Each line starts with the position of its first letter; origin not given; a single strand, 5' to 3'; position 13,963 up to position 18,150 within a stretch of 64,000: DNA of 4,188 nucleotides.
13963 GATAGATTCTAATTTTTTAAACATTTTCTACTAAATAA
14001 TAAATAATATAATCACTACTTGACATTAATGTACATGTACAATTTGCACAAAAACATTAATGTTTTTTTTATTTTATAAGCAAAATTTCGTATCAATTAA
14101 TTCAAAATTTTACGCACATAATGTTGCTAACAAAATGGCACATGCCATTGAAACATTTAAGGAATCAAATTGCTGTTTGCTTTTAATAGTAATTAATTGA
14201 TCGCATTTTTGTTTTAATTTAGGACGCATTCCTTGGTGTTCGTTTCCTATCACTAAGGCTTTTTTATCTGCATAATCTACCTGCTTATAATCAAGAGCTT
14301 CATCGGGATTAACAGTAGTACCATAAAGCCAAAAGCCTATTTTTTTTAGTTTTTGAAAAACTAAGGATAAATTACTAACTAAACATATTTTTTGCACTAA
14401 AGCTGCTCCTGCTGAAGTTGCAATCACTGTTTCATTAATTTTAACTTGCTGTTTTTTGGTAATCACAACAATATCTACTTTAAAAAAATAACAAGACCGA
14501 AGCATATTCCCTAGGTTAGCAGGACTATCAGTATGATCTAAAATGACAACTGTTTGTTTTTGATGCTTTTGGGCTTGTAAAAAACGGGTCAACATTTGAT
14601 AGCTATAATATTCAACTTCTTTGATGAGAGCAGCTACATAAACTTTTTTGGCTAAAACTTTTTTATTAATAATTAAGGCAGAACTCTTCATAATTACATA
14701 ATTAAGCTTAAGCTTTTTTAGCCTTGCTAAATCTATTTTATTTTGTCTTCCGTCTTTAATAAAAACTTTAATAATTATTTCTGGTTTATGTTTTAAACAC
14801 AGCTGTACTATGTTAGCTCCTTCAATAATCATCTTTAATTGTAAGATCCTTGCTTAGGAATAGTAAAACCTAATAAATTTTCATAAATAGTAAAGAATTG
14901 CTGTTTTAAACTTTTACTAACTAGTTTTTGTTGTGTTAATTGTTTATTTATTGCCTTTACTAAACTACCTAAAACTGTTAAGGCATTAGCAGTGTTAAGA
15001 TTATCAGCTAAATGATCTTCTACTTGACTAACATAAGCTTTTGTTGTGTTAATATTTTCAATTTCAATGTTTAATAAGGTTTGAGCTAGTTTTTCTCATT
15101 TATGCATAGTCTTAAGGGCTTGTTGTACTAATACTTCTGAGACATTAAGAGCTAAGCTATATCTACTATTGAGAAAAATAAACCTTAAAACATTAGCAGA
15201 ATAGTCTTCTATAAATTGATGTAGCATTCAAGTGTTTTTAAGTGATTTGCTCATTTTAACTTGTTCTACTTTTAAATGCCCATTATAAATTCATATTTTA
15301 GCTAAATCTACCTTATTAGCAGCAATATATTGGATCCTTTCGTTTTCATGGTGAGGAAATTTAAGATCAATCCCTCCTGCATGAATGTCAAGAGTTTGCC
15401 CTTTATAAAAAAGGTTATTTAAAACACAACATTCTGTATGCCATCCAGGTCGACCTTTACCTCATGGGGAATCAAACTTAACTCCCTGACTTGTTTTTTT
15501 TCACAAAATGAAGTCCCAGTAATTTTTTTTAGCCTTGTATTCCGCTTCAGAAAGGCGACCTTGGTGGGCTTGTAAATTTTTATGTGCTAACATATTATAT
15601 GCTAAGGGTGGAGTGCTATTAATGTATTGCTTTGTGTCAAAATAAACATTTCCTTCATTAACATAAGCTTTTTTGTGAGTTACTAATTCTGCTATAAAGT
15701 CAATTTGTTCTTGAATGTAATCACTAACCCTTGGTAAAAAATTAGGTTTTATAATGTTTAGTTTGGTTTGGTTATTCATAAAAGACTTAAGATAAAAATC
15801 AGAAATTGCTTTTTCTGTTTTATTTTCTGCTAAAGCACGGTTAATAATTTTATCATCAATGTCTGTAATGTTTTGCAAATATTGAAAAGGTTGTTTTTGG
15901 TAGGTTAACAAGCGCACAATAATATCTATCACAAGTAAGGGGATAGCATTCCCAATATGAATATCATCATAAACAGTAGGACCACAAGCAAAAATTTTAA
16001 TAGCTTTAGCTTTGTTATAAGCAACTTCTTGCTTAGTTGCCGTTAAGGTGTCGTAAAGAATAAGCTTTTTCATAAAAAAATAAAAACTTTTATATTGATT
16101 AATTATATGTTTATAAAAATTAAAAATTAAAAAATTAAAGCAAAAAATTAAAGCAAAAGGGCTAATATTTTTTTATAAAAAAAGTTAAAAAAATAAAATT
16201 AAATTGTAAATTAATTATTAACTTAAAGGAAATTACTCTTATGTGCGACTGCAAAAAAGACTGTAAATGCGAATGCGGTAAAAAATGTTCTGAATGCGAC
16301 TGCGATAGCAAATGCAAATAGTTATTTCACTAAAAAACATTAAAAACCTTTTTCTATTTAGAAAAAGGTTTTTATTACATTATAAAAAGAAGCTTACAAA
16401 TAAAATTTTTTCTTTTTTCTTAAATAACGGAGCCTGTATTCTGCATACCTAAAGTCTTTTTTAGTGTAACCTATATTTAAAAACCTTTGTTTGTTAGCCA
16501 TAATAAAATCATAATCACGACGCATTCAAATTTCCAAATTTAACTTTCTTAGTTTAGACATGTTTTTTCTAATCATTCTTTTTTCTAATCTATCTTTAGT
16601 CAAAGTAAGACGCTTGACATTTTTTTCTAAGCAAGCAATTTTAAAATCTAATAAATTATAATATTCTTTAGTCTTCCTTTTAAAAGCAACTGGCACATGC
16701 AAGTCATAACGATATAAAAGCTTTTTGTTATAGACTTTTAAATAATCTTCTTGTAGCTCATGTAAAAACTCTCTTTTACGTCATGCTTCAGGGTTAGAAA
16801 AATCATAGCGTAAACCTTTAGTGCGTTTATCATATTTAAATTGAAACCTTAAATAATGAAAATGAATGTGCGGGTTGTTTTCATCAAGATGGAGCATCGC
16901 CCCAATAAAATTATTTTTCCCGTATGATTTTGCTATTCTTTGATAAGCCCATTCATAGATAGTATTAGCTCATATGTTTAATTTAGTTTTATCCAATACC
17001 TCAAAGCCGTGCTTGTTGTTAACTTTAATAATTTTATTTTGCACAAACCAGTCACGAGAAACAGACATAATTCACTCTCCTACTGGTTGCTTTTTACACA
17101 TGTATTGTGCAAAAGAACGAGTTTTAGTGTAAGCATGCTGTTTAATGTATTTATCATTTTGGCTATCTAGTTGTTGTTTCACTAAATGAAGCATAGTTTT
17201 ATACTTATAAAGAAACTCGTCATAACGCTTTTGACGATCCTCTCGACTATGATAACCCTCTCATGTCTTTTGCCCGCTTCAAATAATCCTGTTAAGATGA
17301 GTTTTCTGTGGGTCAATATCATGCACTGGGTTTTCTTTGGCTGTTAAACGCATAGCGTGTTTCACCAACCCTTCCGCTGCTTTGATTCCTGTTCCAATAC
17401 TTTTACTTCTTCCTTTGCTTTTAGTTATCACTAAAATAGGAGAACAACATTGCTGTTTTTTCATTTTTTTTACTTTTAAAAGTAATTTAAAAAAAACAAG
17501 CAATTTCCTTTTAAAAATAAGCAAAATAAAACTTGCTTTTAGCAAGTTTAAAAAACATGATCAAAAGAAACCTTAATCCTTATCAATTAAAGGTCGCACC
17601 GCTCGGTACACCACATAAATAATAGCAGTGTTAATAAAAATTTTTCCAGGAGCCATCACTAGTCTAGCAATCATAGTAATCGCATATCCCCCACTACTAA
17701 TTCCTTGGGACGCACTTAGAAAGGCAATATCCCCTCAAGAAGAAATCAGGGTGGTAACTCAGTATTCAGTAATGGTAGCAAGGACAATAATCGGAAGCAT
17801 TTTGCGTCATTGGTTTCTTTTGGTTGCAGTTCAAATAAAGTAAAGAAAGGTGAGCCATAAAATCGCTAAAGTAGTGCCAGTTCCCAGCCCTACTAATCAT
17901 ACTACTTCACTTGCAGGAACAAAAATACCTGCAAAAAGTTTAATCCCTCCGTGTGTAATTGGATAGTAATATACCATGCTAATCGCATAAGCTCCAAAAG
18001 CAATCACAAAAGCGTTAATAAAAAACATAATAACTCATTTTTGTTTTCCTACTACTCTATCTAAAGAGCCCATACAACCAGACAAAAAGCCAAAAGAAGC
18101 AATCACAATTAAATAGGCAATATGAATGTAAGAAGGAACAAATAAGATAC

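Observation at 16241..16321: Unannotated 26-codon ORF encoding a 35 percent cysteine, metallothionein-like peptide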

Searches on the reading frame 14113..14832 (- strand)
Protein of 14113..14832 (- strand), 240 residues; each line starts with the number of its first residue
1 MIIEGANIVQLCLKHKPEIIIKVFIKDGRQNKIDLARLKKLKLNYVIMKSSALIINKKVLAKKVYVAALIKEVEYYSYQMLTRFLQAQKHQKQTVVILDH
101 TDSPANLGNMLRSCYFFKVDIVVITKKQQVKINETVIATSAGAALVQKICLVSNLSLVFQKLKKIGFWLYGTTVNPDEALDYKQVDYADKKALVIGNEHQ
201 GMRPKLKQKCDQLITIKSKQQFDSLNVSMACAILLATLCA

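Call 5: search_protein_families(library=pfam, proteins=[window:14113-14832:-], max_evalue=1)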
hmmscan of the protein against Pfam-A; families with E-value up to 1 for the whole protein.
seq(240 aa): 5 families
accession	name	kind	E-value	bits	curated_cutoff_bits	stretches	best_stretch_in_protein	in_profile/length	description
PF00588.24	SpoU_methylase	-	1.6e-36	126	29.7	1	94-235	2-141/142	SpoU rRNA Methylase family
PF08032.17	SpoU_sub_bind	-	0.00065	20.4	22.8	1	2-39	1-42/76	RNA 2'-O ribose methyltransferase substrate binding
PF14183.11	YwpF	-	0.01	16.2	28.1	1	51-131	26-103/133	YwpF-like protein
PF01491.21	Frataxin_Cyay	-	0.1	13.1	21.3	1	40-89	38-87/107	Frataxin-like domain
PF17453.7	Sigma_M_inh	-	0.2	12.6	25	0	56-89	19-52/96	Sigma-M inhibitor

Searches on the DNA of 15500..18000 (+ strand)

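Call 37: search_rna_families(source=window, start=15500, end=18000, threshold=evalue, max_evalue=1)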
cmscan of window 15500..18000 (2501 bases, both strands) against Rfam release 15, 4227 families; matches with E-value up to 1: 0.
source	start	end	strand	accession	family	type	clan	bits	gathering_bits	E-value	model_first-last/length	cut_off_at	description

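Call 47: search_dna_similar(query=window:16074-17572:+, collection=plasmids, mode=distant, max_evalue=0.01, max_rows=10)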
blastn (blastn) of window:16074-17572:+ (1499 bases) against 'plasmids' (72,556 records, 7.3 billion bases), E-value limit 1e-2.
No match.

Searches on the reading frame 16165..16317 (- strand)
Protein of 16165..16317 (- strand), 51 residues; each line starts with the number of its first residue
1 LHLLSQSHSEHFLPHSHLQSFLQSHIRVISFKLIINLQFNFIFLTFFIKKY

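Call 74: list_cluster_members(proteins=[window:16165-16317:-, window:16242-16340:-, window:16312-16449:+])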
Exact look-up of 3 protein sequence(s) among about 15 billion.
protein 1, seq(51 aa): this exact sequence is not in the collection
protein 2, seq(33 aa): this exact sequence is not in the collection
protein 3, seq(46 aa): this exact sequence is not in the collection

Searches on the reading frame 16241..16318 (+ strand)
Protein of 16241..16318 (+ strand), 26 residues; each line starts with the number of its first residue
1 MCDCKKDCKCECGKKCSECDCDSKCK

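Call 5: search_protein_families(library=pfam, proteins=[window:16241-16318:+], max_evalue=1)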
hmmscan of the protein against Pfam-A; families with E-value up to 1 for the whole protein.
seq(26 aa): 0 families

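Call 6: search_protein_families(library=ncbifam, proteins=[window:16241-16318:+], max_evalue=10)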
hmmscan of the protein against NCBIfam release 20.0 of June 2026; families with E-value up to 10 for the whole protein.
seq(26 aa): 0 families

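Call 16: list_cluster_members(proteins=[window:16241-16318:+, P0001, P0121])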
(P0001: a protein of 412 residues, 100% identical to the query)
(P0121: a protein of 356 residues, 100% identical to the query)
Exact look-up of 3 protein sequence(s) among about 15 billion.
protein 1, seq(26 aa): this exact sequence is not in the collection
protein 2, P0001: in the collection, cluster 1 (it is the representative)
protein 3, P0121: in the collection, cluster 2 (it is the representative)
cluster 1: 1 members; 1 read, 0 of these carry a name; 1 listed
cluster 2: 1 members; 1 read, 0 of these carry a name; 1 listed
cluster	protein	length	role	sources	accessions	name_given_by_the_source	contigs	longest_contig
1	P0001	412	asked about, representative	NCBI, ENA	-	-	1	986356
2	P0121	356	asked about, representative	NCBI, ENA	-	-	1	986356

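Call 17: search_solved_structures(query=window:16241-16318:+, max_evalue=10, show_alignments=3)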
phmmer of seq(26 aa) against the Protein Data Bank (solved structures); distinct sequences matched with E-value up to 10: 0.

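Call 33: search_dna_similar(query=window:16241-16318:+, collection=plasmids, mode=protein, max_evalue=10)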
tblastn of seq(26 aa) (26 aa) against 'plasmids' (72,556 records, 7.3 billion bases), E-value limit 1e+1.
No match.

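Call 49: search_dna_similar(query=window:16241-16318:+, collection=phages, mode=protein, max_evalue=10)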
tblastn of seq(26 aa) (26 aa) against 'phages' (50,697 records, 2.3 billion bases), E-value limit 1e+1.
No match.
